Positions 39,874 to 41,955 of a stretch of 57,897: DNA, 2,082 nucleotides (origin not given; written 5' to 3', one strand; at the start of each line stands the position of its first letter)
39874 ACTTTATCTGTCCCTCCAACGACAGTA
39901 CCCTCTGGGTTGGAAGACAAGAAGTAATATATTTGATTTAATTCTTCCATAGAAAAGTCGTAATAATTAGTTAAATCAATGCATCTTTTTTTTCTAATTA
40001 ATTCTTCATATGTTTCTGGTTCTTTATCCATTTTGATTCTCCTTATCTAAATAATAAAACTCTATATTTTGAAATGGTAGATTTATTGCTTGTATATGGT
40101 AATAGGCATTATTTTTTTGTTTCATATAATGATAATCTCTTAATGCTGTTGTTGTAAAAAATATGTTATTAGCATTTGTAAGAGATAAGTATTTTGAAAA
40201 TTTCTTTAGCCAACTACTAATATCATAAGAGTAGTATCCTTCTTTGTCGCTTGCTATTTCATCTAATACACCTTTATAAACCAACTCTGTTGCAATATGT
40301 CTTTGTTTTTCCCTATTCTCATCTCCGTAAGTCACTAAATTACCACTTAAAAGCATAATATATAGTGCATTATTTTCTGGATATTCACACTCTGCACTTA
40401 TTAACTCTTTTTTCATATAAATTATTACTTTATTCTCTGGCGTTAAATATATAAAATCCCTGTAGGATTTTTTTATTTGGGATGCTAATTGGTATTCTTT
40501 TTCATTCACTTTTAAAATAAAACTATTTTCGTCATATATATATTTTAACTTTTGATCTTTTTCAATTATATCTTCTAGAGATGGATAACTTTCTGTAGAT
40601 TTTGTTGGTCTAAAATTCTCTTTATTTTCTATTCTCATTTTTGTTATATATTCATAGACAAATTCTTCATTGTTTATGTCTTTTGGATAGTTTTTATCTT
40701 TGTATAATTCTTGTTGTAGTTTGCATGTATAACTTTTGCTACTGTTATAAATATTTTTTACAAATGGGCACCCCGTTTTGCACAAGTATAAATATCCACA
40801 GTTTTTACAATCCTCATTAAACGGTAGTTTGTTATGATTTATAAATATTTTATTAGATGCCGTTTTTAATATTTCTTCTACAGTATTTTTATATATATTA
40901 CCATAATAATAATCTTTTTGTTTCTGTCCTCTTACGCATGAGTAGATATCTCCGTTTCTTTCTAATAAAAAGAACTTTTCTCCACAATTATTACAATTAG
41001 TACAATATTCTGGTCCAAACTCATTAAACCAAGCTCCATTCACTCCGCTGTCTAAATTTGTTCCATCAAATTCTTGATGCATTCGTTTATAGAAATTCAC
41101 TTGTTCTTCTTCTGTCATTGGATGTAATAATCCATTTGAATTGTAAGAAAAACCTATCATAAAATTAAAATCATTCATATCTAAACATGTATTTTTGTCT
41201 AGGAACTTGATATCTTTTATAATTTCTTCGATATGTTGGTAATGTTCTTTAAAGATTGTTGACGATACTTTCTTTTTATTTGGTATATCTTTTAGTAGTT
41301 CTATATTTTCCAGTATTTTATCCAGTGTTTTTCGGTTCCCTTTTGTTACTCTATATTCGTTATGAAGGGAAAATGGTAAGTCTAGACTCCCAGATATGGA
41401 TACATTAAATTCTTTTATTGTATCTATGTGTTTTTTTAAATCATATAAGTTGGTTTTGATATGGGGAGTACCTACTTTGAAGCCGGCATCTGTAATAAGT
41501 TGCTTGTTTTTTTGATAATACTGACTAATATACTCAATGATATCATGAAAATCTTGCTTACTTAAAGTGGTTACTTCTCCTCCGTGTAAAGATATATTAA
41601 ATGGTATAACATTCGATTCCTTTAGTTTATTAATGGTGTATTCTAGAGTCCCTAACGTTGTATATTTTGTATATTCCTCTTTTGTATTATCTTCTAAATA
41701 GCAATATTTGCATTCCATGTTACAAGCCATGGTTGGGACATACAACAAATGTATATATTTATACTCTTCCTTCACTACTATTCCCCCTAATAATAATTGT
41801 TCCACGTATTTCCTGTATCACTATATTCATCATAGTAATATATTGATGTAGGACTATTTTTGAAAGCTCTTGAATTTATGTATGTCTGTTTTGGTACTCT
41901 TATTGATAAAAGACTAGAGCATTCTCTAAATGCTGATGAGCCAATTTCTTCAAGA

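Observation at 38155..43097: Candidate novel system: five translationally coupled genes (Zn-ribbon/LRR sensor-like protein, long radical SAM/SPASM enzyme, poly-Asn-tailed 117-aa protein, double Zn-ribbon membrane protein, NADAR)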

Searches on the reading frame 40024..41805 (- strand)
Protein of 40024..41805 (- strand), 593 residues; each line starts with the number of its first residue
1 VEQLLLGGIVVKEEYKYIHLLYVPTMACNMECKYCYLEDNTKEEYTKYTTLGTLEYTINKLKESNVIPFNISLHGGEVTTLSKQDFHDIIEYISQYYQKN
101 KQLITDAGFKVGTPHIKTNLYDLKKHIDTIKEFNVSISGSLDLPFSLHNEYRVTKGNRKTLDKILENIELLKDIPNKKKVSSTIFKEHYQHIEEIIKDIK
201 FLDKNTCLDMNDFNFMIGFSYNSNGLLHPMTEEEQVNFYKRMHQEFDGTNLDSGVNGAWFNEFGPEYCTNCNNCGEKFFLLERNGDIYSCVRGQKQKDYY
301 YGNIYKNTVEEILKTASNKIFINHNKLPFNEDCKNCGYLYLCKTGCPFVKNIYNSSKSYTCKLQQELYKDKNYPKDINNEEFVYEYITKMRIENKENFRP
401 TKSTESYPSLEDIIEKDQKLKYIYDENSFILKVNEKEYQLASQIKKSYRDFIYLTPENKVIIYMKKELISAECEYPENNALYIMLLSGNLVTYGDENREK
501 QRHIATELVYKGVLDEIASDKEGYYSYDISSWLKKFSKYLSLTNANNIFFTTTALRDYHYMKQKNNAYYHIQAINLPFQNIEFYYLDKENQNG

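Call 3: search_protein_families(library=pfam, proteins=[window:40024-41805:-], max_evalue=0.1)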
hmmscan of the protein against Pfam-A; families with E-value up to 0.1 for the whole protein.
window:40024-41805:- (593 aa): 3 families
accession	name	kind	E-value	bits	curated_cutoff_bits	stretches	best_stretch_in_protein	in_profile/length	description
PF04055.27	Radical_SAM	-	3.3e-11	44.1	29.5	1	22-199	1-166/166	Radical SAM superfamily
PF13353.11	Fer4_12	-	2.3e-08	34.9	22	1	27-142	14-118/137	4Fe-4S single cluster domain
PF13186.11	SPASM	-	2.1e-05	25.1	21.5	1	271-336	1-66/67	Iron-sulfur cluster-binding domain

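Call 4: search_protein_families(library=ncbifam, proteins=[window:40024-41805:-], max_evalue=0.1)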
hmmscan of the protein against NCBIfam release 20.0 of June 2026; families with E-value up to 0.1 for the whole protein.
window:40024-41805:- (593 aa): 38 families (the best 25 are shown)
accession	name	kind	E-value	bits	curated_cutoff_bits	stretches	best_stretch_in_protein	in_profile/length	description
TIGR03942.1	sulfatase_rSAM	equivalog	8.5e-26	90.9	349.45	1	25-370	8-352/363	anaerobic sulfatase maturase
NF041298.1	rSAM_mat_DynA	equivalog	5.3e-25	88.2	450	1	24-350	7-325/356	dynobactin maturation radical SAM/SPASM protein DynA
NF038005.1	rSAM_mat_DarE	equivalog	1.2e-19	70.4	650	2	24-174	80-220/432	darobactin maturation radical SAM/SPASM protein DarE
NF047865.1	rSAM_PapB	equivalog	1.7e-19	70.2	340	1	25-355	10-325/330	PapB family radical SAM/SPASM ranthipeptide maturase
NF041300.1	rSAM_mat_DarW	exception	1.9e-18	66.5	650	2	23-173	46-186/415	radical SAM/SPASM peptide maturase DarW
TIGR04083.1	rSAM_pep_methan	hypoth_equivalog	1.2e-17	63.9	300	1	19-349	1-313/376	TIGR04083 family peptide-modifying radical SAM enzyme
NF010308.0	PRK13745.1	equivalog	4.5e-17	62.1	484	2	258-372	267-382/412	anaerobic sulfatase-maturation protein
NF041718.1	rSAM_phane_AMC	equivalog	5.4e-17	61.8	425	1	20-197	8-173/362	cyclophane-forming radical SAM peptide maturase AmcB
TIGR03978.1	rSAM_paired_1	equivalog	1.9e-15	56.6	370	1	14-344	80-415/466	His-Xaa-Ser system radical SAM maturase HxsB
NF041707.1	rSAM_YhhB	equivalog_domain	2.6e-15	56.2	445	1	27-181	11-162/369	cyclophane-forming radical SAM/SPASM peptide maturase YhhB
TIGR04463.1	rSAM_vs_C_rich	equivalog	4.8e-15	55.2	525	1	17-355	81-402/438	TIGR04463 family radical SAM/SPASM RiPP maturase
NF010321.0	PRK13758.1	equivalog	5.7e-14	52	441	1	25-377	12-363/370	anaerobic sulfatase-maturase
TIGR04261.1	rSAM_GlyRichRpt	subfamily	5.9e-14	51.9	310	1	24-216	3-186/363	cyclophane-forming radical SAM/SPASM peptide maturase GrrM/OscB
TIGR04163.1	rSAM_cobopep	equivalog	3.2e-12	45.9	375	2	22-197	68-233/428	peptide-modifying radical SAM enzyme CbpB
TIGR04085.1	rSAM_more_4Fe4S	domain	8.3e-11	42.2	27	1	274-360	4-92/93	SPASM domain-containing protein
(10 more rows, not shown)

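Call 6: search_protein_families(library=padloc, proteins=[window:40024-41805:-], max_evalue=0.1)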
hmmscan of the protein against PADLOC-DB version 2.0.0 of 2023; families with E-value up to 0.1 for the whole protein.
window:40024-41805:- (593 aa): 1 family
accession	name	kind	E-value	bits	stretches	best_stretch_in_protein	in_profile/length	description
PDLC02903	pVip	-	3.6e-06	24.7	1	25-106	7-77/257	Viperins not associated with kinases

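Call 7: find_homologous_proteins(query=window:40024-41775:-, max_evalue=0.00001)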
Query window:40024-41775:- (583 aa): 2038 proteins with E <= 0.00001 among 8000 candidates; the best 120 are listed.
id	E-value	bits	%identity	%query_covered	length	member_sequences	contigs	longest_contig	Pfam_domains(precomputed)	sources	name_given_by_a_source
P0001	0.0e+0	1317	99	100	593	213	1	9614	PF13186.12,PF04055.28,PF13353.12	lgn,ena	-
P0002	0.0e+0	1026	77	98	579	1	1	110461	PF13186.12,PF04055.28,PF13353.12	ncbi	-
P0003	0.0e+0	1023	75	100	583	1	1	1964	PF13186.12,PF04055.28,PF13353.12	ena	-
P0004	0.0e+0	1018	77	99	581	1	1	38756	PF13186.12,PF04055.28,PF13353.12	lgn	-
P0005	0.0e+0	1017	76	98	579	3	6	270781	PF13186.12,PF04055.28,PF13353.12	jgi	-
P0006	0.0e+0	1015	75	99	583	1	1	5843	PF13186.12,PF04055.28,PF13353.12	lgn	-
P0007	0.0e+0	1013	75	99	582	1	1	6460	PF13186.12,PF04055.28,PF13353.12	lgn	-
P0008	0.0e+0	1012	75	99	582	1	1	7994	PF13186.12,PF04055.28,PF13353.12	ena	-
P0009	0.0e+0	1011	76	99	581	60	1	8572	PF13186.12,PF04055.28,PF13353.12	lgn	-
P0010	2.1e-298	1009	75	99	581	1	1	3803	PF13186.12,PF04055.28,PF13353.12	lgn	-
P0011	5.2e-298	1007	76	99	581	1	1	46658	PF13186.12,PF04055.28,PF13353.12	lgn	-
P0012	5.8e-298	1007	75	99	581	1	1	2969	PF13186.12,PF04055.28,PF13353.12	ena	-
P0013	5.9e-298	1007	76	99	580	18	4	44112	PF13186.12,PF04055.28,PF13353.12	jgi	-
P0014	8.0e-298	1007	76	99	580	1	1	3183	PF13186.12,PF04055.28,PF13353.12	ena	-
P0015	8.0e-298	1007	75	99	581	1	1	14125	PF13186.12,PF04055.28,PF13353.12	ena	-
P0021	1.8e-297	1006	76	99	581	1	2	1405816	PF13186.12,PF04055.28,PF13353.12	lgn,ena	-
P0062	3.8e-295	998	74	99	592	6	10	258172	PF13186.12,PF04055.28,PF13353.12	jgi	-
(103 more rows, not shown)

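Call 9: find_encoding_contigs(protein=P0002, flank=8000, max_places=3)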
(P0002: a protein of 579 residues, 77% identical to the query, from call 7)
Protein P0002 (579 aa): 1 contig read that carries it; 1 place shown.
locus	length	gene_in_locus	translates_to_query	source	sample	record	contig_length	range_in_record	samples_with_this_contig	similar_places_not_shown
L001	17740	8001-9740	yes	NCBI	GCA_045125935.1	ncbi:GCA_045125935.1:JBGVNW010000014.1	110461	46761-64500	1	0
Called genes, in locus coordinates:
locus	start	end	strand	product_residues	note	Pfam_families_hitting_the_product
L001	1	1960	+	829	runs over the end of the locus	PF07517:SecA_DEAD, PF00270:DEAD (weak), PF01043:SecA_PP_bind, PF21090:P-loop_SecA, PF07516:SecA_SW, PF02810:SEC-C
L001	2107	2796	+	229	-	PF03575:Peptidase_S51, PF07685:GATase_3 (weak)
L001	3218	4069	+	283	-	-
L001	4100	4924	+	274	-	PF02498:Bro-N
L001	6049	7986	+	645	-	PF13306:LRR_5, PF13855:LRR_8 (faint), PF13306:LRR_5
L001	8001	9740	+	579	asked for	PF04055:Radical_SAM, PF13353:Fer4_12, PF13186:SPASM (faint)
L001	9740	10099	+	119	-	-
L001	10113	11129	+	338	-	-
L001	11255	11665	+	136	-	-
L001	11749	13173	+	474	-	PF06347:SH3_4 (faint), PF07653:SH3_2 (faint), PF00018:SH3_1 (weak), PF08239:SH3_3, PF03734:YkuD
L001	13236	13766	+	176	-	-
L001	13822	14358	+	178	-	-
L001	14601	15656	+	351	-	PF03462:PCRF, PF00472:RF-1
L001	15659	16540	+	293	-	PF02588:YitT_membrane, PF19700:DUF6198 (weak), PF10035:DUF2179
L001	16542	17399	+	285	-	PF02588:YitT_membrane, PF10035:DUF2179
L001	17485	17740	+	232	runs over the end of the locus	PF02463:SMC_N (faint), PF00005:ABC_tran, PF13304:AAA_21 (faint)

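Call 10: find_encoding_contigs(protein=P0021, flank=8000, max_places=2)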
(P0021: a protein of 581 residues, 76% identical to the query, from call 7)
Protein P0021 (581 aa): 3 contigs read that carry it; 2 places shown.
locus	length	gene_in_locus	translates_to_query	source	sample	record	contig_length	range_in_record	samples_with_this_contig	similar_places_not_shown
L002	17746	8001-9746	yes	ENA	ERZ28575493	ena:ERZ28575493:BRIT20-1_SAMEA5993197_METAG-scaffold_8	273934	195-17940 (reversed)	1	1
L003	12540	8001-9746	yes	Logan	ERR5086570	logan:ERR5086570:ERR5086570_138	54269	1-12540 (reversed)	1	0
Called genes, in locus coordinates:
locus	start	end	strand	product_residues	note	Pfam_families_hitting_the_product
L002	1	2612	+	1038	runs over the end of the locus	PF00270:DEAD (faint), PF00580:UvrD-helicase, PF01443:Viral_helicase1 (faint), PF13245:AAA_19, PF13361:UvrD_C, PF13538:UvrD_C_2 (faint)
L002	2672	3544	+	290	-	PF00781:DAGK_cat, PF19279:YegS_C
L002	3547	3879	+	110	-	-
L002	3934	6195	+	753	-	PF00122:E1-E2_ATPase, PF08282:Hydrolase_3 (faint), PF00702:Hydrolase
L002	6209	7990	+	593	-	PF13240:Zn_Ribbon_1 (weak), PF13306:LRR_5, PF12799:LRR_4 (faint), PF13855:LRR_8 (weak), PF13306:LRR_5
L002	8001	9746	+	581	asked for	PF04055:Radical_SAM, PF13353:Fer4_12 (weak), PF13186:SPASM (weak)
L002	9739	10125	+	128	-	-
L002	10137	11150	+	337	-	-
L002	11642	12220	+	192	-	PF01725:Ham1p_like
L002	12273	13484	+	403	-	PF01520:Amidase_3, PF22310:NMB0315_dom_I (faint), PF23462:LysM3_NFP (faint), PF23473:LysM3_LYK4_5 (faint), PF01476:LysM, PF23446:LysM1_NFP_LYK (faint), PF23472:LysM2_CERK1_LYK3_4_5 (faint), PF01476:LysM, +1 more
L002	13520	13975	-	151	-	-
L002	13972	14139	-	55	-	-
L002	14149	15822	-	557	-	-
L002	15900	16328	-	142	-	PF07486:Hydrolase_2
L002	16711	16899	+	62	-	-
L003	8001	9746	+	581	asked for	PF04055:Radical_SAM, PF13353:Fer4_12 (weak), PF13186:SPASM (weak)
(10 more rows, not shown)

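Call 11: find_encoding_contigs(protein=P0062, flank=8000, max_places=2)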
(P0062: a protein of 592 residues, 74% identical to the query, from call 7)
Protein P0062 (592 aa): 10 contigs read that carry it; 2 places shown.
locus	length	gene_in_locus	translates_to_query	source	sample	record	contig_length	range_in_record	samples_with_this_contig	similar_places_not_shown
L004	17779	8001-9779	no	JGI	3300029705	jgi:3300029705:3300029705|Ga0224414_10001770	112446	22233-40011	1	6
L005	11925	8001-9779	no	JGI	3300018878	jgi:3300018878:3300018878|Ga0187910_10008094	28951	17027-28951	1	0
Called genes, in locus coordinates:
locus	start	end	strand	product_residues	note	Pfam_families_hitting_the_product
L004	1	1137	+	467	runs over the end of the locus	PF08271:Zn_Ribbon_TF (faint), PF18319:Zn_ribbon_PriA (faint)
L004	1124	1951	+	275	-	-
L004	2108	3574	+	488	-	PF08903:DUF1846, PF20921:DUF1846_C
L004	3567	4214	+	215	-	PF06541:ABC_trans_CmpB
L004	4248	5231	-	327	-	-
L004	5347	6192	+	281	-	-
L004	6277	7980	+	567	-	PF13306:LRR_5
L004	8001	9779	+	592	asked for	PF04055:Radical_SAM, PF13353:Fer4_12, PF13186:SPASM (weak)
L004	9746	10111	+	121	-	-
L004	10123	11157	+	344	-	PF01155:HypA (faint)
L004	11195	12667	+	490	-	-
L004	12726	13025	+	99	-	PF06013:WXG100 (weak)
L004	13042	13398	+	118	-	-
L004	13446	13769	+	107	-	-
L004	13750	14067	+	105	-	-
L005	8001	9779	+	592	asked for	PF04055:Radical_SAM, PF13353:Fer4_12, PF13186:SPASM (weak)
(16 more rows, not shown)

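Call 16: search_protein_representatives(protein=window:40024-41775:-)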
Query: 583 residues. Proteins with E-value up to 0.001 (for the whole library): 2495; up to 1e-10: 334; up to 1e-30: 61. The best 150 are listed.
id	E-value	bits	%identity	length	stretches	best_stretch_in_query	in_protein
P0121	9.7e-182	621.9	49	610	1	6-575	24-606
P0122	4.9e-140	484.2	77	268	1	2-268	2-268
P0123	1.9e-117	409.7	39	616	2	5-362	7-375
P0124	6.4e-109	381.5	55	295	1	69-359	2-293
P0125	1.3e-108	380.5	39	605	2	7-361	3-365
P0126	2.3e-108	379.7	77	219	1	3-216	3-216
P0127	8.0e-108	377.9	59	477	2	148-434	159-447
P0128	1.9e-106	373.3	44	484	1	6-458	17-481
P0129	8.1e-106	371.3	58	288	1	303-582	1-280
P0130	1.2e-105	370.7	38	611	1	3-578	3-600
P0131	1.1e-98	347.7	40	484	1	6-456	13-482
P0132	4.7e-93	329.1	43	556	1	3-362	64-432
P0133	2.4e-89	316.9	35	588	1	5-571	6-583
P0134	1.6e-88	314.2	58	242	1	57-286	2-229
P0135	2.0e-88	313.9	36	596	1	9-577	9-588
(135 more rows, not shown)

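Call 19: find_related_loci(query=A3, collection=genome_contigs, flank=8000)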
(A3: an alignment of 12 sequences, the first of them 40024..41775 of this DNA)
Query A3 (583 aa) in genome_contigs; peptide patterns used: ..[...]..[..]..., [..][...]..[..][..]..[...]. (x = any residue, [..] = any of these).
600 stretches matched a pattern (row limit reached: there are more); 280 encode a relative of the query (tblastn E <= 1e-3); the best 80 are kept; 80 distinct loci.
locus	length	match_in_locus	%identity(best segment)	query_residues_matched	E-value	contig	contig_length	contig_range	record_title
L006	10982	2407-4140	75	4-582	0e+0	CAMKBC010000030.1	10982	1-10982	MAG: uncultured Clostridia bacterium isolate SRR12081293_bin.38_metaWRAP_v1.3_MAG genome assembly, contig: ERZ12289773.9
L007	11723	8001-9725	74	5-579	0e+0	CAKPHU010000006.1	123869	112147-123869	MAG: uncultured Bacilli bacterium isolate REFINED_METABAT215_TOP10_CONTIGS_1500_ASSEMBLY_K77_MERGED__Hadza_MoBio_C-REDO_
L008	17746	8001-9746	73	1-582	0e+0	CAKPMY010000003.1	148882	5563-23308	MAG: uncultured Bacilli bacterium isolate REFINED_METABAT215_TOP10_CONTIGS_1500_ASSEMBLY_K77_MERGED__Hadza_MoBio_hadza-A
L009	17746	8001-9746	71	1-582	0e+0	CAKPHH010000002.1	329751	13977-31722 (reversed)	MAG: uncultured Bacilli bacterium isolate REFINED_METABAT215_TOP10_CONTIGS_1500_ASSEMBLY_K77_MERGED__Hadza_MoBio_hadza-I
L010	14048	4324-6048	72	5-582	0e+0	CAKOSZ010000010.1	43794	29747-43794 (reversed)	MAG: uncultured Bacilli bacterium isolate REFINED_METABAT215_TOP10_CONTIGS_1500_ASSEMBLY_K77_MERGED__Hadza_MoBio_hadza-I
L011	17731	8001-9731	71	2-579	0e+0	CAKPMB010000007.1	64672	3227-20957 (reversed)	MAG: uncultured Bacilli bacterium isolate REFINED_METABAT215_TOP10_CONTIGS_1500_ASSEMBLY_K77_MERGED__Hadza_MoBio_hadza-A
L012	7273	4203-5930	70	4-579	0e+0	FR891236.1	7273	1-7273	Clostridium sp. CAG:465 genomic scaffold, scf16, whole genome shotgun sequence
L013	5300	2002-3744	65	1-577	0e+0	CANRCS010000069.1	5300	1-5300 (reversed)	MAG: uncultured Bacilli bacterium isolate Lapin-027__bin35 genome assembly, contig: Lapin-027__NODE_17536_length_5300_co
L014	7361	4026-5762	63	3-577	0e+0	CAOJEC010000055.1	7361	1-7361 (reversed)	MAG TPA_asm: uncultured bacterium isolate SRR15604581_bin.61_metawrap_v1.3_MAG genome assembly, contig: NODE.6335_length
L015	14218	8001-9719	62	5-579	0e+0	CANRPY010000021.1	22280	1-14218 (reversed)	MAG: uncultured Bacilli bacterium isolate Lapin-018__bin50 genome assembly, contig: Lapin-018__NODE_1951_length_22280_co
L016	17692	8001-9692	61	6-573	0e+0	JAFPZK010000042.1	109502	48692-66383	MAG: Bacteroidales bacterium isolate RGIG1614 Goat_Abomasum.Co__c1290935, whole genome shotgun sequence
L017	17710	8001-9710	54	7-577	0e+0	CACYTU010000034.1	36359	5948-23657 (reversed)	MAG: uncultured Lachnospiraceae bacterium isolate RUG12263 genome assembly, contig: RUG12263_asm_34, whole genome shotgu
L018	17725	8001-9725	69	4-583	0e+0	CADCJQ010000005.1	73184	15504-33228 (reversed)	MAG: uncultured Erysipelotrichaceae bacterium isolate RUG14705 genome assembly, contig: RUG14705_asm_5, whole genome sho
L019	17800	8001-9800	38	2-576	2e-143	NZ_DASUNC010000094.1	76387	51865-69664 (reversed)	MAG: Archangium sp. isolate SMAG_U1589 k141_635639, whole genome shotgun sequence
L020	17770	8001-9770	41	6-576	2e-143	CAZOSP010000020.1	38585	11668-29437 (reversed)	MAG TPA_asm: uncultured Thiomargarita sp. isolate SRP141376_co5_251 genome assembly, contig: NODE_2347_length_38585_cov_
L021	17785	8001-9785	39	6-576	5e-143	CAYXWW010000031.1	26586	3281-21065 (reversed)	MAG TPA_asm: uncultured Rhodoferax sp. isolate SRP219642_co6_14 genome assembly, contig: NODE_1357_length_26586_cov_5.40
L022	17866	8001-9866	40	2-575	7e-142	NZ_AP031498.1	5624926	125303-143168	Maricurvus nonylphenolicus strain KU41E chromosome, complete genome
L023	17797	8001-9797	41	1-576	1e-141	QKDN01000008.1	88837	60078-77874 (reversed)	MAG: Epsilonproteobacteria bacterium isolate SZUA-451 scaffold_325, whole genome shotgun sequence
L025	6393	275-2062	38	6-576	5e-140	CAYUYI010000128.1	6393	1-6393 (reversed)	MAG TPA_asm: uncultured Propionivibrio sp. isolate binchicken_co41_279 genome assembly, contig: NODE_12113_length_6393_c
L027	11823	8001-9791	38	6-575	1e-136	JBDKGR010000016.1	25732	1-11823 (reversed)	MAG: Pseudomonadota bacterium isolate flintriver_2019_sw_WHONDRS-S19S_0015_A_bin.22 scaffold_0000299, whole genome shotg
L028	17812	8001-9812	36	1-580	2e-134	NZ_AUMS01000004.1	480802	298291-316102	Chitinilyticum aquatile DSM 21506 H559DRAFT_scaffold00003.3_C, whole genome shotgun sequence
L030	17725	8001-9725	36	10-575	1e-97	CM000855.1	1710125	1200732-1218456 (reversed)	Campylobacter jejuni subsp. jejuni 414 chromosome, whole genome shotgun sequence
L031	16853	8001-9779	38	6-577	5e-139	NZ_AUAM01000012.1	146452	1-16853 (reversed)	Psychromonas aquimarina ATCC BAA-1526 G337DRAFT_scaffold00009.9_C, whole genome shotgun sequence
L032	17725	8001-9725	73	5-579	0e+0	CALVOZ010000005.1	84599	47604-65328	MAG: uncultured Bacilli bacterium isolate BRZ_CP__bin63 genome assembly, contig: BRZ_CP__NODE_454_length_84599_cov_32.45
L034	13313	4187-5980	37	6-579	3e-145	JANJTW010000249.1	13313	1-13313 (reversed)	MAG: Rhodocyclaceae bacterium isolate RX2_metabat.bin.62 RX2_k141_181493, whole genome shotgun sequence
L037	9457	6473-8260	59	3-579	0e+0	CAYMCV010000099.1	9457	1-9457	MAG TPA_asm: uncultured Lachnospiraceae bacterium isolate SRP192927_co3_722 genome assembly, contig: NODE_18875_length_9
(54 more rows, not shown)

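Call 27: predict_structure(alignment_id=A3)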
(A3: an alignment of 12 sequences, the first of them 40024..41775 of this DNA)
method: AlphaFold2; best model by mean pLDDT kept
length: 583 residues; sequences in the alignment: 12
mean_pLDDT: 87.0   pTM: 0.66
mean pLDDT of the five models: 87.0, 86.0, 85.6, 84.9, 83.3
residues with pLDDT >= 90: 287; 70-90: 256; 50-70: 33; < 50: 7
segments of 3 or more residues with pLDDT < 50: 1-3, 580-583
pLDDT, mean of each block of 10 residues (from residue 1): 69 92 83 86 97 93 88 96 96 86 90 93 92 94 91 93 84 94 97 93 86 72 95 96 91 69 69 92 86 95 89 83 84 80 84 90 80 80 78 67 86 90 94 84 92 92 77 94 75 94 88 95 92 92 92 84 85 78 39
secondary structure, 60 per line:
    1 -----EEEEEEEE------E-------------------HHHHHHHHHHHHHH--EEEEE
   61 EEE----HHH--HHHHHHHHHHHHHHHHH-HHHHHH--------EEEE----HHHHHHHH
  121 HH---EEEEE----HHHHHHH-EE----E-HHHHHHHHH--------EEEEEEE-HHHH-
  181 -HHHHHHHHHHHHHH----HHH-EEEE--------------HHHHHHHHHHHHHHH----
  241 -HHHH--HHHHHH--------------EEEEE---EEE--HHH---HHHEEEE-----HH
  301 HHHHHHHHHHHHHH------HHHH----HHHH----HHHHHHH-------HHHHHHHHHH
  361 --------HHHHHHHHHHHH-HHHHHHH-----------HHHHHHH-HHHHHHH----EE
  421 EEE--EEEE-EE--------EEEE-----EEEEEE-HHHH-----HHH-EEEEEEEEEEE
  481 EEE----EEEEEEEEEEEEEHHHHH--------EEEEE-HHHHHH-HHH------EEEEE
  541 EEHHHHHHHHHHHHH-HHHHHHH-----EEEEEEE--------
elements in order: E6-13 H40-53 E56-63 H73-89 H91-96 E105-108 H113-122 E126-130 H135-141 H151-159 E168-174 H176-179 H182-195 E204-207 H222-236 H242-245 H248-253 E268-272 E276-278 E290-293 H299-314 H321-324 H329-332 H337-343 H351-360 H369-380 H382-388 H400-406 H408-414 E419-423 E426-429 E441-444 E450-455 H457-460 E470-483 E488-500 H501-505 E514-518 H520-525 E536-542 H543-555 H557-563 E569-575
